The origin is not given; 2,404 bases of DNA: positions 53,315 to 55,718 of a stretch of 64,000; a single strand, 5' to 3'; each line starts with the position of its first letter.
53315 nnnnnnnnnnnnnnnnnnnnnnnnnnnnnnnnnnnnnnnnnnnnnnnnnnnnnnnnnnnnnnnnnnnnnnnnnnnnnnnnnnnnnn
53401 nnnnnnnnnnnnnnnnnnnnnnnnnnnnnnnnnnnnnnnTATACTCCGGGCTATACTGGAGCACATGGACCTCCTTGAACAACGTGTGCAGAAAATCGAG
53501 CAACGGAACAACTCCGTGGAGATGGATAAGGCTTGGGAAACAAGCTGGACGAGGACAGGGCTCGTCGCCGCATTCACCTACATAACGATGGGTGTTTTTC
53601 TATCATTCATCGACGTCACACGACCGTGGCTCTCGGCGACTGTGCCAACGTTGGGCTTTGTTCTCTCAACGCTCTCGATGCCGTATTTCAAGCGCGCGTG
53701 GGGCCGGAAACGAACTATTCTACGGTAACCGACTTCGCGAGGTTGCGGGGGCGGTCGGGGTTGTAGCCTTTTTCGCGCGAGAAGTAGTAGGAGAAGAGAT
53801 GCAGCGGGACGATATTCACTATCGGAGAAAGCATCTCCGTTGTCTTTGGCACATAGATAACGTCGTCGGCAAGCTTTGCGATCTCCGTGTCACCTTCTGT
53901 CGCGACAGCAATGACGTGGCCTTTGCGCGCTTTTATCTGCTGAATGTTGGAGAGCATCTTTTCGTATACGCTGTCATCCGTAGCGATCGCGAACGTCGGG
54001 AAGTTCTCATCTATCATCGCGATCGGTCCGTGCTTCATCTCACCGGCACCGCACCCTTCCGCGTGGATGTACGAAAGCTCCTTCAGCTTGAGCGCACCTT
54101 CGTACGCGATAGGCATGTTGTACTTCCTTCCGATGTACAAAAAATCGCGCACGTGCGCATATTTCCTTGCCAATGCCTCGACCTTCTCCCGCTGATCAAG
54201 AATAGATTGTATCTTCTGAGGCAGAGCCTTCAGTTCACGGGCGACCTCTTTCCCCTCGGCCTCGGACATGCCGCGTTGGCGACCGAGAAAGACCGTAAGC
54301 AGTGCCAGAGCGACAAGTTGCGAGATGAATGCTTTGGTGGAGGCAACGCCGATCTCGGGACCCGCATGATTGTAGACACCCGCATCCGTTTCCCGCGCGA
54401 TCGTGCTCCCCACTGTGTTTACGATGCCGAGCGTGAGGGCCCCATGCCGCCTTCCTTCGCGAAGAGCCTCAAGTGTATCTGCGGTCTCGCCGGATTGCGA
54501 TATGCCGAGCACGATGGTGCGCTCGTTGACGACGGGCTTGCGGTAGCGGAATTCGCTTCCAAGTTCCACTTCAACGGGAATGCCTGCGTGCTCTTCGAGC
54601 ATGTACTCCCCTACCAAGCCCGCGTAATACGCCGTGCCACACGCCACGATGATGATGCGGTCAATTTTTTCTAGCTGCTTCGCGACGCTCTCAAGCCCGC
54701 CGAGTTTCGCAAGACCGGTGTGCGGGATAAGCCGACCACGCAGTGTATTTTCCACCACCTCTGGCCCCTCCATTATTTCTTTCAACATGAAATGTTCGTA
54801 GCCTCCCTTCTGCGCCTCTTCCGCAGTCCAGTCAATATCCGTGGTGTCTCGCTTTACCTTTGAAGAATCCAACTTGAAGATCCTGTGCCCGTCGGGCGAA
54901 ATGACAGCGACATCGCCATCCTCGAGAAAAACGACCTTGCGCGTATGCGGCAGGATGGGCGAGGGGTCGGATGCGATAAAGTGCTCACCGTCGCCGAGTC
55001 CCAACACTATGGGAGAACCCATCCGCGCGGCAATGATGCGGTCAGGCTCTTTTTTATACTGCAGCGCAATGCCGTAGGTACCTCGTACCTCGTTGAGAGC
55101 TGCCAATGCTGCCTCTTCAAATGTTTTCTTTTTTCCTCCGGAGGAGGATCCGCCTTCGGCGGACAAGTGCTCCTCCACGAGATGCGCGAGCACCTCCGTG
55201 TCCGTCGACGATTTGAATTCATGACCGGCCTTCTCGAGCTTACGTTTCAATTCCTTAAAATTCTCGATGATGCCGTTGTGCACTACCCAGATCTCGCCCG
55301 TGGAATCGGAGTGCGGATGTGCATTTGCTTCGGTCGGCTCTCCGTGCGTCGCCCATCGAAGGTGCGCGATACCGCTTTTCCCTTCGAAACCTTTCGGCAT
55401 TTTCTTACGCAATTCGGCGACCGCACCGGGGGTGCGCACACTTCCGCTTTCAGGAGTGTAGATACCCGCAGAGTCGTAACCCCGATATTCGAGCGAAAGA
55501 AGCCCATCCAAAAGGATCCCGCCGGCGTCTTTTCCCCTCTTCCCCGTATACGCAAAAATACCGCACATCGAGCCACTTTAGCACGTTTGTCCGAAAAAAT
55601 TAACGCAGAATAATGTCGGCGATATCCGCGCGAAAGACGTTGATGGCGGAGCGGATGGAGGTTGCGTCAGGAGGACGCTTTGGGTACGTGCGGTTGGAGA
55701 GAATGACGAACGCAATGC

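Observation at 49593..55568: Duplicative insertion at the glmS 3' end between convergent metK and glmS: 262-bp perfect direct repeat plus a diverged metK fragment bracketing an orphan 600-aa gene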

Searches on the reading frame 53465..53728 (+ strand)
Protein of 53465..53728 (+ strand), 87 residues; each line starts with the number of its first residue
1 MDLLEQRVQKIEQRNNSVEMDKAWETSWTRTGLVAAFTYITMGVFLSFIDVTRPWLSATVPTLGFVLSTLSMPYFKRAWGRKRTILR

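Call 29: search_protein_families(library=padloc, proteins=[window:53465-53728:+], max_evalue=0.1)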
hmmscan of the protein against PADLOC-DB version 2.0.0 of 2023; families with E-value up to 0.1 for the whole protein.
window:53465-53728:+ (87 aa): 0 families

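Call 30: search_protein_families(library=ncbifam, proteins=[window:53465-53728:+], max_evalue=0.1)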
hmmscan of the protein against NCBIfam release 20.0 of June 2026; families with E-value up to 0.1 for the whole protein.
window:53465-53728:+ (87 aa): 0 families

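Call 31: search_protein_families(library=phrogs, proteins=[window:53465-53728:+], max_evalue=0.1)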
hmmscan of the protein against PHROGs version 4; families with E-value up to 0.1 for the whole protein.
window:53465-53728:+ (87 aa): 2 families
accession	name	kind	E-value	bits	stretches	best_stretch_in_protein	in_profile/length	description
phrog_1880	-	moron, auxiliary metabolic gene and host takeover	0.0061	17.1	1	15-79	116-181/235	PnuC-like nicotinamide mononucleotide transport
phrog_28345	-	unknown function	0.076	13.8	0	52-69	10-27/37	-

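Call 36: find_encoding_contigs(protein=window:53465-53728:+, flank=5000, max_places=10)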
Protein window:53465-53728:+ (87 aa): 1 contig read that carries it; 1 place shown.
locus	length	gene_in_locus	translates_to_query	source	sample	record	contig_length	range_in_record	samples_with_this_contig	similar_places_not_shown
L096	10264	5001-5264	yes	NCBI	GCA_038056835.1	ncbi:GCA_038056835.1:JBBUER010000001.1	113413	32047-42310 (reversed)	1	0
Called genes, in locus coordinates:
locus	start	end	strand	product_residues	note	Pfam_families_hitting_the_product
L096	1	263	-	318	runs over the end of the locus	PF01933:CofD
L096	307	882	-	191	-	PF02545:Maf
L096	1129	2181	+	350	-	PF00438:S-AdoMet_synt_N, PF02772:S-AdoMet_synt_M, PF02773:S-AdoMet_synt_C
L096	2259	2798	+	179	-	-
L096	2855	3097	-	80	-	PF01380:SIS (weak)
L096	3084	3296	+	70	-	PF02773:S-AdoMet_synt_C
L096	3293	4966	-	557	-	-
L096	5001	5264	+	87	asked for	-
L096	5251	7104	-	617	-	PF13230:GATase_4 (weak), PF13522:GATase_6, PF13537:GATase_7, PF01380:SIS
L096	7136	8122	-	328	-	PF00144:Beta-lactamase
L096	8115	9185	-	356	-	PF01180:DHO_dh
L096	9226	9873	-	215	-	PF00990:GGDEF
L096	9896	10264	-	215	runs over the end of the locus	PF13023:HD_3, PF01966:HD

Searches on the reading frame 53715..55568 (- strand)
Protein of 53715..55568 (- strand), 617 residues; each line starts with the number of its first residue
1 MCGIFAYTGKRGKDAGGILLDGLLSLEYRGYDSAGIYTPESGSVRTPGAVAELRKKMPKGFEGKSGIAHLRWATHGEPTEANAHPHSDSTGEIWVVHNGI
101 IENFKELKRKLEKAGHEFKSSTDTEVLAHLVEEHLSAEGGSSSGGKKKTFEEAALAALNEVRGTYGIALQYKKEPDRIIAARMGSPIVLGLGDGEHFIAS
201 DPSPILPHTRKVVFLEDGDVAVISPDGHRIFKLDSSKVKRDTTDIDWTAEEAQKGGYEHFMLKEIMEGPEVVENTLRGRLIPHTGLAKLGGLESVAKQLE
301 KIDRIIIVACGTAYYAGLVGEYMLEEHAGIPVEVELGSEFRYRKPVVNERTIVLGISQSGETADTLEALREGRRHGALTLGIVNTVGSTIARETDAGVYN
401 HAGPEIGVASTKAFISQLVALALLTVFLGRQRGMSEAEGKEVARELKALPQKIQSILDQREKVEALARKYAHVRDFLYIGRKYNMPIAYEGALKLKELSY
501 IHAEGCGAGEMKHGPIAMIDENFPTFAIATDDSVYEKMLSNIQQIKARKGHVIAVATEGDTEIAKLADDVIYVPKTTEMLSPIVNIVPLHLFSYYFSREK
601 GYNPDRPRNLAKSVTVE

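Call 5: search_protein_families(library=pfam, proteins=[window:53715-55568:-], max_evalue=0.01)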
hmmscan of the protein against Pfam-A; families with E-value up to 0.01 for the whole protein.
window:53715-55568:- (617 aa): 5 families
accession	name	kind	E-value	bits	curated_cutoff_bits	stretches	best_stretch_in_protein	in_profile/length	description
PF01380.27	SIS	-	3.8e-52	176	25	2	299-425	2-129/131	SIS domain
PF13522.11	GATase_6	-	1.8e-20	73.7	27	1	62-184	9-112/130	Glutamine amidotransferase domain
PF13537.11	GATase_7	-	2.8e-14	53.6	25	1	79-192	9-107/123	Glutamine amidotransferase domain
PF13230.11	GATase_4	-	7.9e-06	25.4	23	1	49-143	59-149/272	Glutamine amidotransferases class-II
PF07426.16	Dynactin_p22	-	0.009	16.3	25.2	0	428-478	17-67/168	Dynactin subunit p22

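Call 9: find_encoding_contigs(protein=window:53715-55568:-, flank=10000, max_places=10)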
Protein window:53715-55568:- (617 aa): 2 contigs read that carry it; 1 place shown.
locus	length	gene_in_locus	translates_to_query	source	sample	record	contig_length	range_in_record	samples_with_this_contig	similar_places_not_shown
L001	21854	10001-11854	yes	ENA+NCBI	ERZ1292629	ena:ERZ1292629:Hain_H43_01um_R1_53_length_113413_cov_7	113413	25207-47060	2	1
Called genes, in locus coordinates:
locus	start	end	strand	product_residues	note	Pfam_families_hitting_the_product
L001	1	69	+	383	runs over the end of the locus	PF26514:DUF8173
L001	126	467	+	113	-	PF08922:DUF1905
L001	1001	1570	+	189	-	-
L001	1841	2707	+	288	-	PF01209:Ubie_methyltran, PF13489:Methyltransf_23, PF13649:Methyltransf_25, PF13847:Methyltransf_31, PF08241:Methyltransf_11, PF08242:Methyltransf_12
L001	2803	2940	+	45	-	-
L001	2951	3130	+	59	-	PF20106:DUF6496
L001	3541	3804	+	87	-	-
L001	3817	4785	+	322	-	PF00413:Peptidase_M10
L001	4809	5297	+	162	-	PF01863:YgjP-like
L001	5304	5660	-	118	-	PF09685:MamF_MmsF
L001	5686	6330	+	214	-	PF10755:DUF2585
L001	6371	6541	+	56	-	-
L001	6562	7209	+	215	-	PF13023:HD_3, PF01966:HD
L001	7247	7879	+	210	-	PF00990:GGDEF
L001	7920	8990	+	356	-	PF01180:DHO_dh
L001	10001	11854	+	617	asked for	PF13230:GATase_4 (weak), PF13522:GATase_6, PF13537:GATase_7, PF01380:SIS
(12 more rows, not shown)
